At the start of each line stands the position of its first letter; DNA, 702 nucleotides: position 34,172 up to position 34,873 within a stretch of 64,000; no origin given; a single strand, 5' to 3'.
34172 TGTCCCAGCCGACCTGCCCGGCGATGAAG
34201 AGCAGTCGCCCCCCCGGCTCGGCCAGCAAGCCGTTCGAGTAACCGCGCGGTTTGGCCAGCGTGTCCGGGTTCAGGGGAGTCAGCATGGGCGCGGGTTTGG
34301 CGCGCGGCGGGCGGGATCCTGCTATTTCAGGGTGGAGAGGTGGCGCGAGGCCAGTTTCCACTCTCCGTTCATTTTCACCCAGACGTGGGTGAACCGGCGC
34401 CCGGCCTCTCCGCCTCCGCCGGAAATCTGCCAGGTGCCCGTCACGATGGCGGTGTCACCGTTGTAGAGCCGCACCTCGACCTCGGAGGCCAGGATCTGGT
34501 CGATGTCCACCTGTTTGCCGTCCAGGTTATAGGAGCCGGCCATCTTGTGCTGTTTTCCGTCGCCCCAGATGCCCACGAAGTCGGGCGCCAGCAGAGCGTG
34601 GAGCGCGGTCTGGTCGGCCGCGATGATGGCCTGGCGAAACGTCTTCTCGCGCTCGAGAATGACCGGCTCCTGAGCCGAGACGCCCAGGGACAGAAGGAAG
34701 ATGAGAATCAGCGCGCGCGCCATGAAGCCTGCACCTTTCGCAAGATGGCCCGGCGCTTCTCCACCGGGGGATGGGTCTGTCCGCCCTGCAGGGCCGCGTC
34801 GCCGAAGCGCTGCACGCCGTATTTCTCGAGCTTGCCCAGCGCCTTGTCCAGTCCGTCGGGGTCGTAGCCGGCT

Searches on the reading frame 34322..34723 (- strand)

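Call 81: search_protein_families(library=pfam, proteins=[window:34322-34723:-], max_evalue=0.0001)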
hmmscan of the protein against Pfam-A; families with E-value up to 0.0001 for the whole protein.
window:34322-34723:- (133 aa): 2 families
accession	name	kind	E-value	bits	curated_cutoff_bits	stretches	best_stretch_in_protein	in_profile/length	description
PF14534.12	DUF4440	-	2.2e-14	54.2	25.2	1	22-124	1-107/107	Domain of unknown function (DUF4440)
PF13474.12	SnoaL_3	-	1.1e-08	35.9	22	1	29-131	8-118/121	SnoaL-like domain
